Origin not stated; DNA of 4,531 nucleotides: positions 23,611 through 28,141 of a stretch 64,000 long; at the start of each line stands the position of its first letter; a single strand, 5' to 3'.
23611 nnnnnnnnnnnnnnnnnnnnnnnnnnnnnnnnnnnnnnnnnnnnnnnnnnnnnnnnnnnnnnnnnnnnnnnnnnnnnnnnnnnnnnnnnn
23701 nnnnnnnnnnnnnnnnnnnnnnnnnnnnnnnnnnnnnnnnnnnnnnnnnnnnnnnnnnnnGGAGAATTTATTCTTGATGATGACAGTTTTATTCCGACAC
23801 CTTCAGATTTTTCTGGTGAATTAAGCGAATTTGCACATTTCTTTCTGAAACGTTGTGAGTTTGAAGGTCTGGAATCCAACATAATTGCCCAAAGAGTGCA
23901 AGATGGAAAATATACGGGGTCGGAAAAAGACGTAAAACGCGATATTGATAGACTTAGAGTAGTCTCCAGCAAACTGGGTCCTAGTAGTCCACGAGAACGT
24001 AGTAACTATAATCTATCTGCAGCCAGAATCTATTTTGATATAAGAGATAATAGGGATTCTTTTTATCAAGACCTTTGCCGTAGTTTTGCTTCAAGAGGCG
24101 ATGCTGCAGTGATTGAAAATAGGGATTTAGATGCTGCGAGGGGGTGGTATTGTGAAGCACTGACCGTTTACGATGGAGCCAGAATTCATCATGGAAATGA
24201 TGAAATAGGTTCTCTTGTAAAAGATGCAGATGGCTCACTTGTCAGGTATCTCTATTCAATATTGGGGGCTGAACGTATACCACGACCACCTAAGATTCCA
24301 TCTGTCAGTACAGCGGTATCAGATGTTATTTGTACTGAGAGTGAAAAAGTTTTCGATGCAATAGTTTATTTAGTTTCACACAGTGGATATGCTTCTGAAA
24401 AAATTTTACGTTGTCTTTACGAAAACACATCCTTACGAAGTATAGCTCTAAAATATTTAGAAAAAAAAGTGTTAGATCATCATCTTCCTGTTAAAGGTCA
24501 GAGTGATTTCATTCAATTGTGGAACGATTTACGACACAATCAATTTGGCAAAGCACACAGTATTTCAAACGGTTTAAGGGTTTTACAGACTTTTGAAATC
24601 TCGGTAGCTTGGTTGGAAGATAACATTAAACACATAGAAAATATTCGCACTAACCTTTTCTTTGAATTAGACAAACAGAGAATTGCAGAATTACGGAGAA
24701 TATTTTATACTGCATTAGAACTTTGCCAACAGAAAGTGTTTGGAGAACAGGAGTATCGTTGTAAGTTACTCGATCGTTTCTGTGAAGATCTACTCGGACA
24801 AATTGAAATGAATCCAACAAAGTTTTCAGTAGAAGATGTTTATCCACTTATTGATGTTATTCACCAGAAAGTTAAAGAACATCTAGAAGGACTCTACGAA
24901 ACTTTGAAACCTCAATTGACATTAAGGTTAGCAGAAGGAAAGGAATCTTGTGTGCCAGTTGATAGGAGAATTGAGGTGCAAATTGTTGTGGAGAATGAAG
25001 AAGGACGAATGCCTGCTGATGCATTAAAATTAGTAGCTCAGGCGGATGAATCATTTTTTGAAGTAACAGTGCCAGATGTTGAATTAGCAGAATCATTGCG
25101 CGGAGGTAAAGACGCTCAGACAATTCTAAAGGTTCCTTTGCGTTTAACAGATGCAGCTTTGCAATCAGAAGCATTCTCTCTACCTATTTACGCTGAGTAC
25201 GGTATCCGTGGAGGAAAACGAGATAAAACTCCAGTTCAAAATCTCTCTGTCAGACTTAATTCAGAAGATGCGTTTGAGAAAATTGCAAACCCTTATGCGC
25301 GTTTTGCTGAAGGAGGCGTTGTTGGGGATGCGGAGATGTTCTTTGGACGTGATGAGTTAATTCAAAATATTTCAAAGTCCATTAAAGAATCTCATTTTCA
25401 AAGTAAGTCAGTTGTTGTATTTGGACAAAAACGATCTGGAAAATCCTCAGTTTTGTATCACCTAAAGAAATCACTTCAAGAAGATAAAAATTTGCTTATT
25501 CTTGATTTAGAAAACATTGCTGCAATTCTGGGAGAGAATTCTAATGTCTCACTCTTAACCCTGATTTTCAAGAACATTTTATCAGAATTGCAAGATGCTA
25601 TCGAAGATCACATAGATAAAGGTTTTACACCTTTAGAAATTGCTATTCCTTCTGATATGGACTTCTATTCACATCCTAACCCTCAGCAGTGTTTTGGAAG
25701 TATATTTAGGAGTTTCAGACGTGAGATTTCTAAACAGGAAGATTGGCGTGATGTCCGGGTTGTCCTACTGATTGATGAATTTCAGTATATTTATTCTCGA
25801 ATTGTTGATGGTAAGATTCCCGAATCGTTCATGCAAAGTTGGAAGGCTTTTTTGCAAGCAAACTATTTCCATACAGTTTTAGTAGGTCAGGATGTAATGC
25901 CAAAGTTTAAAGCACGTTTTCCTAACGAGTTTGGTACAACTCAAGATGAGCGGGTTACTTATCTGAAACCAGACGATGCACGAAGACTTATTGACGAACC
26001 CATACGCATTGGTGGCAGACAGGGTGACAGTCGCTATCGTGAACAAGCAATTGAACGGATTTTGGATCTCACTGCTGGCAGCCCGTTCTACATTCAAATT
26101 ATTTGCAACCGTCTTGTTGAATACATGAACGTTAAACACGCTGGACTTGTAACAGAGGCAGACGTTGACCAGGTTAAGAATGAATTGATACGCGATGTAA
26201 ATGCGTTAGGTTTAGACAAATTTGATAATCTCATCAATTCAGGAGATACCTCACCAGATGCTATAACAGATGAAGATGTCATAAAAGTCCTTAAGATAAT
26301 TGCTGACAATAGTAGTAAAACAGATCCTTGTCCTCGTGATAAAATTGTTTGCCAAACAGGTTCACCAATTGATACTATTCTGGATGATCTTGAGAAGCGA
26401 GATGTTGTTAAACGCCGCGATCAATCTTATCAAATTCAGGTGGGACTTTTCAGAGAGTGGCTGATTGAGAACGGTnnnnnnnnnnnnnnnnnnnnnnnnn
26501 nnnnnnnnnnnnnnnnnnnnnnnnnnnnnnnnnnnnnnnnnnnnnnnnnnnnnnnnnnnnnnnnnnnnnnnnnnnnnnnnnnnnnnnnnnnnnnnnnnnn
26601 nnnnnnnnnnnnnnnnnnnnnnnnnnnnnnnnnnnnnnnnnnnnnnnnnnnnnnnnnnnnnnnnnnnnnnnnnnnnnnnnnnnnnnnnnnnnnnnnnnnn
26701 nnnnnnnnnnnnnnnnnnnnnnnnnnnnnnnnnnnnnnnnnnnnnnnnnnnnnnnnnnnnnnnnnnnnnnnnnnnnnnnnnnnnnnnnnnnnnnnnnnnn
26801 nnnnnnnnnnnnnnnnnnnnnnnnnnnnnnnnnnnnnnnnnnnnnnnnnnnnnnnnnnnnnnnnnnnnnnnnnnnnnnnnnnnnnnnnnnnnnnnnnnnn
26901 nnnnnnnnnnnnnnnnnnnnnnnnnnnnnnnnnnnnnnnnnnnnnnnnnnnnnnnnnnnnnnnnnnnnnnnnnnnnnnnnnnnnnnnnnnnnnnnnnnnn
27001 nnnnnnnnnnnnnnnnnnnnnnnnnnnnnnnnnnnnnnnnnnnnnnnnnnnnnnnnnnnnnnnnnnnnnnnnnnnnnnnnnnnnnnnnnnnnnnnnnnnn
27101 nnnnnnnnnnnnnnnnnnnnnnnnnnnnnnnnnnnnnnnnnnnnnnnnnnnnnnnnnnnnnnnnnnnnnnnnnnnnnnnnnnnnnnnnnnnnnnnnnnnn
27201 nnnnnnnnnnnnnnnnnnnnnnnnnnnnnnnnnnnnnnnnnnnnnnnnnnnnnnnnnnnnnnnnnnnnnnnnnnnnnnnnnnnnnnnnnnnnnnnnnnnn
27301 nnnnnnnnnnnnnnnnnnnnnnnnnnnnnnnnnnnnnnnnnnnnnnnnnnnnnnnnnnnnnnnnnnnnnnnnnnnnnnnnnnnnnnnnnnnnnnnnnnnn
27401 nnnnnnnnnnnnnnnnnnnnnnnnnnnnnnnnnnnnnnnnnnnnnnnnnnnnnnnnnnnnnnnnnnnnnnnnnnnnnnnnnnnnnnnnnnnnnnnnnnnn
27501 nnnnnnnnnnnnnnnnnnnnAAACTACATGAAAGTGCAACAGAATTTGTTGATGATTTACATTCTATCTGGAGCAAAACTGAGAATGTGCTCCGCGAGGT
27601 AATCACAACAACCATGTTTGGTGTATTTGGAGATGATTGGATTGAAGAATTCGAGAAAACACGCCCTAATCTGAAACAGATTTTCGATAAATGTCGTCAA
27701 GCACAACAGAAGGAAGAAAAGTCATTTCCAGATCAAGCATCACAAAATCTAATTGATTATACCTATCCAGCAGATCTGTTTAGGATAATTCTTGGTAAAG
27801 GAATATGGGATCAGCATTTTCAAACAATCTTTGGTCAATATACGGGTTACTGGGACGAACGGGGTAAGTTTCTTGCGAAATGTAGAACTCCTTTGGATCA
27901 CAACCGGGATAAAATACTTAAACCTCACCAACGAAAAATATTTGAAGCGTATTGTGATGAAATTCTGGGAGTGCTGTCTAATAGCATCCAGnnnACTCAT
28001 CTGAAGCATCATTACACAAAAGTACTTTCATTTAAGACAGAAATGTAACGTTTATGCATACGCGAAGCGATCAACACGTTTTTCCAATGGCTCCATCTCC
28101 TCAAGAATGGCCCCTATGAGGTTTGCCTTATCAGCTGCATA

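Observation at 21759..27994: Two-gene NTPase + HEPN operon: candidate uncharacterised conflict (anti-phage / abortive-infection) system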

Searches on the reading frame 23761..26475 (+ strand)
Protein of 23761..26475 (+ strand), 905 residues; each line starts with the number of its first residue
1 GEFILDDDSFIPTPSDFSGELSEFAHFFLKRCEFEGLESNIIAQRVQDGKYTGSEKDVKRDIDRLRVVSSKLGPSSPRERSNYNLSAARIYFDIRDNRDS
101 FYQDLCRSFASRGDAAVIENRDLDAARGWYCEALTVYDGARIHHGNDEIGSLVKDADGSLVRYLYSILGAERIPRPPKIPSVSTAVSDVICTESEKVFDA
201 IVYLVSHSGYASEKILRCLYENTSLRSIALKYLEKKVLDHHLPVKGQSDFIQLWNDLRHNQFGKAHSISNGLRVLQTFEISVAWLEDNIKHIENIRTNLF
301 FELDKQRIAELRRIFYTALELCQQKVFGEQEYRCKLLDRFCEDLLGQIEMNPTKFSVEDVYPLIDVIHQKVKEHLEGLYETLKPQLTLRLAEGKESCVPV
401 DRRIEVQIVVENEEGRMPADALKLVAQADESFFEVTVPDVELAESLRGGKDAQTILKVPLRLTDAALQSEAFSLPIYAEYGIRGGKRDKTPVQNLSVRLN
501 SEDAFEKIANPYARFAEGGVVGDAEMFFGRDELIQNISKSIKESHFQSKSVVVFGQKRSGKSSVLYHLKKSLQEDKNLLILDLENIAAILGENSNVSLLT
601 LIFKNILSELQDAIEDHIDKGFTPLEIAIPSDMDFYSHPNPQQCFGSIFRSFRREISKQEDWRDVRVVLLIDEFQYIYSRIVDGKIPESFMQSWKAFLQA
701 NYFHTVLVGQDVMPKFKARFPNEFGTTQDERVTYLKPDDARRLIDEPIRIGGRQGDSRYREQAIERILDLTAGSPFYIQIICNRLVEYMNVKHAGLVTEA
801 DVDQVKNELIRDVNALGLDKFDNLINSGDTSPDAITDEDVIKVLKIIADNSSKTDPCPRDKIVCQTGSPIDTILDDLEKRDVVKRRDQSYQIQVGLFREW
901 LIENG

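Call 45: predict_structure(alignment_id=A3)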
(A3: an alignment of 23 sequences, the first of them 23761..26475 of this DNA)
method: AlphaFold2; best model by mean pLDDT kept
length: 905 residues; sequences in the alignment: 23
mean_pLDDT: 87.9   pTM: 0.69
mean pLDDT of the five models: 87.9, 86.0, 85.6, 84.8, 84.2
residues with pLDDT >= 90: 535; 70-90: 318; 50-70: 31; < 50: 21
segments of 3 or more residues with pLDDT < 50: 1-19
pLDDT, mean of each block of 10 residues (from residue 1): 26 35 89 89 88 90 92 88 95 83 92 93 94 88 60 85 93 86 92 85 87 91 90 75 76 84 83 90 92 86 93 95 90 95 95 92 96 93 91 74 90 90 90 84 81 86 90 93 84 91 86 89 90 93 84 93 95 92 86 72 93 93 90 90 92 91 92 92 88 90 94 93 89 94 94 87 93 95 95 89 93 86 91 92 94 81 88 94 91 94 86
secondary structure, 60 per line:
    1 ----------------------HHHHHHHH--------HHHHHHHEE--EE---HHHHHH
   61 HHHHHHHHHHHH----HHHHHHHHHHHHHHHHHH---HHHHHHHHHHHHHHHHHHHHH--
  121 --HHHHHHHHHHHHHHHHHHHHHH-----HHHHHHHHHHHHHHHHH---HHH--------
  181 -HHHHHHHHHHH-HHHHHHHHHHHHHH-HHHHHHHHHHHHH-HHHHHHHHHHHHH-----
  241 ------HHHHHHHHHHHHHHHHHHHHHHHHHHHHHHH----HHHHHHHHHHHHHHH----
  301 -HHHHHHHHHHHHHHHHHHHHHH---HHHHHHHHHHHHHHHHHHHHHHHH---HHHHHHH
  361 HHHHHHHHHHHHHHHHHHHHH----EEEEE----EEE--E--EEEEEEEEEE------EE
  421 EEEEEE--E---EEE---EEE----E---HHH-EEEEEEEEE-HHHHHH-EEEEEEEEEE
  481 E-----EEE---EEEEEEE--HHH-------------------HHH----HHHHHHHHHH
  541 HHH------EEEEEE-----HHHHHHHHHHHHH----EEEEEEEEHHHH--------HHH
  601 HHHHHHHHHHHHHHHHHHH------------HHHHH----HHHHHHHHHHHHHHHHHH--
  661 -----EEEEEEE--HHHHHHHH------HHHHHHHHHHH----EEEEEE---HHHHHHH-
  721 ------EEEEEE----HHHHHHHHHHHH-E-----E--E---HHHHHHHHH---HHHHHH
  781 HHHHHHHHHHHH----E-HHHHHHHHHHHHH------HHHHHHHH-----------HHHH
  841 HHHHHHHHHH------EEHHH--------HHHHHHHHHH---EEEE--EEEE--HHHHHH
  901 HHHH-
elements in order (helices of 4 or more, strands of 3 or more residues): H23-30 H39-45 H55-72 H77-94 H98-118 H123-144 H150-166 H182-192 H194-207 H209-221 H223-235 H247-277 H282-296 H302-323 H327-350 H354-381 E386-390 E395-397 E403-412 E419-426 E433-435 E439-441 E454-462 H464-469 E471-481 E487-489 E493-499 H531-543 E550-555 H561-573 E578-585 H586-589 H598-619 H632-636 H641-658 E666-672 H675-682 H689-699 E704-709 H713-719 E727-732 H737-748 H763-771 H775-792 H799-811 H818-825 H837-850 H870-879 E883-886 E889-892 H895-904

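Call 48: fold_search(model_id=the predicted structure, library=pdb)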
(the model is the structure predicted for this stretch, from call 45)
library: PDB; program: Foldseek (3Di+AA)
matches with E <= 10: 1078; with E <= 0.001: 62
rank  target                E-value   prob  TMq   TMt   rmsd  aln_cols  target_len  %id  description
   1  2qen                  1.4e-07  1.00  0.28  0.63   6.3       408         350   16  The walker-type atpase paby2304 of pyrococcus abyssi (released 2008-07-01)
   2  7jgr_A                4.8e-07  1.00  0.22  0.46  13.0       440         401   13  Structure of Drosophila ORC bound to DNA (84 bp) and Cdc6 (released 2020-09-09)
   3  1fnn_A                3.8e-06  1.00  0.21  0.44  11.2       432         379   12  CRYSTAL STRUCTURE OF CDC6P FROM PYROBACULUM AEROPHILUM (released 2000-10-04)
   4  7tjj_D                5.6e-06  1.00  0.22  0.41  13.2       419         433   10  S. cerevisiae ORC bound to 84 bp ARS1 DNA and Cdc6 (state 1) with docked Orc6 N-terminal domain (released 2022-10-05)
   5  9cc9_G                9.1e-06  1.00  0.28  0.30  18.9       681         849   12  Dodecameric state of the NRC4 resistosome (released 2024-09-11)
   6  5v8f_D                1.0e-05  1.00  0.24  0.42  16.8       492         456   13  Structural basis of MCM2-7 replicative helicase loading by ORC-Cdc6 and Cdt1 (released 2017-05-10)
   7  8bca_B                1.0e-05  0.99  0.12  0.07  30.2       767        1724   10  Human Brr2 Helicase Region in complex with C-tail deleted Jab1 and compound 26 (released 2023-03-08)
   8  7tjh_D                1.1e-05  1.00  0.22  0.42  13.4       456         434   12  S. cerevisiae ORC bound to 84 bp ARS1 DNA and Cdc6 (state 1) with flexible Orc6 N-terminal domain (released 2022-10-05)
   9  5zr1_D                1.2e-05  1.00  0.23  0.43  13.0       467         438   14  Saccharomyces Cerevisiae Origin Recognition Complex Bound to a 72-bp Origin DNA containing ACS and B1 element (released 2018-07-11)
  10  9bcx_B                1.2e-05  1.00  0.22  0.39  14.3       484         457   10  Cryo-EM structure of the S. cerevisiae ORC-Cdc6-Mcm2-7-DNA complex with a fully closed Mcm2-Mcm5 DNA entry gate (released 2025-01-01)
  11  5urj                  1.2e-05  0.99  0.13  0.08  32.5       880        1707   10  Crystal structure of human BRR2 in complex with T-3905516 (released 2017-07-19)
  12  9cc8_A                2.4e-05  1.00  0.27  0.29   6.2       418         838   13  Hexameric state of the NRC4 resistosome (released 2024-09-11)
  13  9g0f_B                3.6e-05  1.00  0.22  0.49   8.4       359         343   14  CryoEM structure of PmcTnsC-dsDNA-AMPPNP (released 2025-04-02)
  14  8fcu_Q                3.9e-05  1.00  0.23  0.57   6.9       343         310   13  Cryo-EM structure of Cascade-DNA-TniQ-TnsC complex in type I-B CAST system (released 2023-08-09)
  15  9dx4_C                5.1e-05  1.00  0.21  0.52   8.5       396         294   11  EcRuvB T102R mutant (released 2026-01-21)
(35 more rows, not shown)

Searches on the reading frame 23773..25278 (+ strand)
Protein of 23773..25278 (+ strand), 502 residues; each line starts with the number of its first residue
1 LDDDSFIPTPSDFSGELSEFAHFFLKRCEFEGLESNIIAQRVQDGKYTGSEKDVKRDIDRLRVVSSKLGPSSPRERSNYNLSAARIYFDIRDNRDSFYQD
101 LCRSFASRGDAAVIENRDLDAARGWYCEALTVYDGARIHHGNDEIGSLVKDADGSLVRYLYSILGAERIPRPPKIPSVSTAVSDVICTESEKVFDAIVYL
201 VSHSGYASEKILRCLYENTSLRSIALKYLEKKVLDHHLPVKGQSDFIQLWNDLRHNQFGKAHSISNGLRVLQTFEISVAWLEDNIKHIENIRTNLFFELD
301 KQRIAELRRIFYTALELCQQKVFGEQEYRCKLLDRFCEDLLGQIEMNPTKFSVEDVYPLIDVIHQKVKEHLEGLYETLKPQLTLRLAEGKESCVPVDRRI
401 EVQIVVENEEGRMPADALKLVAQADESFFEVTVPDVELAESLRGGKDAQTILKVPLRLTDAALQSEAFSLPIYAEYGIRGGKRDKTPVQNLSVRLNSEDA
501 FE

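Call 68: find_homologous_proteins(query=A7, max_evalue=0.001)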
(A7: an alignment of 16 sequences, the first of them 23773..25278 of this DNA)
Query A7 (16 sequences) (502 aa, profile of the alignment): 26 proteins with E <= 0.001 among 8000 candidates.
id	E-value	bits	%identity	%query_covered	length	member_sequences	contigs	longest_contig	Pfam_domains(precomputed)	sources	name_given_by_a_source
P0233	4.7e-187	641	56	100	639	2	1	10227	PF20703.4,PF13191.13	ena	-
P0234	1.6e-178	612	51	90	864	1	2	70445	PF13401.13,PF20703.4,PF13191.13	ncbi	-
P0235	1.3e-169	583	61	91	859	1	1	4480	PF13401.13,PF20703.4,PF13191.13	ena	-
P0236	4.0e-167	575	45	98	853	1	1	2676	PF14559.13,PF24575.2,PF00515.35,PF12895.14,PF01535.27,PF13424.13,PF13176.13,PF13432.13,PF13428.13,PF07719.24,PF13174.13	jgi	jgi:predicted Zn-dependent protease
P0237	3.6e-149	516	43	81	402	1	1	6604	-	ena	-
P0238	6.5e-146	505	44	92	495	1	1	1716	-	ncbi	ncbi:MAG: hypothetical protein ACK40Q_07030, partial [Pseudothermotoga sp.]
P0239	5.2e-138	479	42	79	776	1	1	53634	PF14559.13,PF13371.13,PF00515.35,PF12895.14,PF13424.13,PF13176.13,PF13432.13,PF13428.13,PF13181.13,PF07719.24,PF13174.13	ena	-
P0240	2.9e-134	467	41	86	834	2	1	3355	PF13401.13,PF13191.13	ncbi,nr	ncbi:MAG TPA: ATP-binding protein, partial [Blastocatellia bacterium]|nr:ATP-binding protein [Blasto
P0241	1.8e-131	457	40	83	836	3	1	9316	PF20703.4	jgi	jgi:hypothetical protein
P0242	3.5e-131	456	50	70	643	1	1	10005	PF13401.13,PF20703.4,PF13191.13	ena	-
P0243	7.5e-131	455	51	74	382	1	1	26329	-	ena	-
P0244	3.8e-123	430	46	93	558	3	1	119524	PF20703.4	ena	-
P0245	5.1e-119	416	42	67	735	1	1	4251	PF20703.4,PF13191.13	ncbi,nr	ncbi:MAG: ATP-binding protein, partial [Patescibacteria group bacterium]|nr:ATP-binding protein [Pat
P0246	1.8e-116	408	43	67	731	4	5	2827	PF20703.4,PF13191.13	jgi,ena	-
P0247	5.9e-112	393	48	67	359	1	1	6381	-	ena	-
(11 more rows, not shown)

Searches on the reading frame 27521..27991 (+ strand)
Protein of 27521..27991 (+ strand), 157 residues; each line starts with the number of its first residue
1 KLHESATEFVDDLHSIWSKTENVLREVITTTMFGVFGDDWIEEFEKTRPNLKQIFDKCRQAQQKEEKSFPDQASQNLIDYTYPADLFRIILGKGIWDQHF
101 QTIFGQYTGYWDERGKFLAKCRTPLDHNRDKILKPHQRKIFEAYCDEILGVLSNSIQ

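Call 58: search_solved_structures(query=A6, max_evalue=10, show_alignments=2)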
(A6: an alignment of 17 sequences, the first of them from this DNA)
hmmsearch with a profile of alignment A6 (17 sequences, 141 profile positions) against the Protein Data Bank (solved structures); distinct sequences matched with E-value up to 10: 4.
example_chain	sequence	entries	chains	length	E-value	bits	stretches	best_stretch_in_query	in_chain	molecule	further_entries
2nrk_A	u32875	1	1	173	0.096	15.9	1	20-70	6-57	Hypothetical protein GrpB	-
8ifk_B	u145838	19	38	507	1.8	11.8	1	39-99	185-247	Piwi domain-containing protein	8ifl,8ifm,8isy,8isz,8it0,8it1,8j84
3jaj_6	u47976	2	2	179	2.6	11.3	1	44-122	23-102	SRP68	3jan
4hpq_C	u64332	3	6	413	9.2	9.5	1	15-137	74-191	Atg17 | KLTH0D15642p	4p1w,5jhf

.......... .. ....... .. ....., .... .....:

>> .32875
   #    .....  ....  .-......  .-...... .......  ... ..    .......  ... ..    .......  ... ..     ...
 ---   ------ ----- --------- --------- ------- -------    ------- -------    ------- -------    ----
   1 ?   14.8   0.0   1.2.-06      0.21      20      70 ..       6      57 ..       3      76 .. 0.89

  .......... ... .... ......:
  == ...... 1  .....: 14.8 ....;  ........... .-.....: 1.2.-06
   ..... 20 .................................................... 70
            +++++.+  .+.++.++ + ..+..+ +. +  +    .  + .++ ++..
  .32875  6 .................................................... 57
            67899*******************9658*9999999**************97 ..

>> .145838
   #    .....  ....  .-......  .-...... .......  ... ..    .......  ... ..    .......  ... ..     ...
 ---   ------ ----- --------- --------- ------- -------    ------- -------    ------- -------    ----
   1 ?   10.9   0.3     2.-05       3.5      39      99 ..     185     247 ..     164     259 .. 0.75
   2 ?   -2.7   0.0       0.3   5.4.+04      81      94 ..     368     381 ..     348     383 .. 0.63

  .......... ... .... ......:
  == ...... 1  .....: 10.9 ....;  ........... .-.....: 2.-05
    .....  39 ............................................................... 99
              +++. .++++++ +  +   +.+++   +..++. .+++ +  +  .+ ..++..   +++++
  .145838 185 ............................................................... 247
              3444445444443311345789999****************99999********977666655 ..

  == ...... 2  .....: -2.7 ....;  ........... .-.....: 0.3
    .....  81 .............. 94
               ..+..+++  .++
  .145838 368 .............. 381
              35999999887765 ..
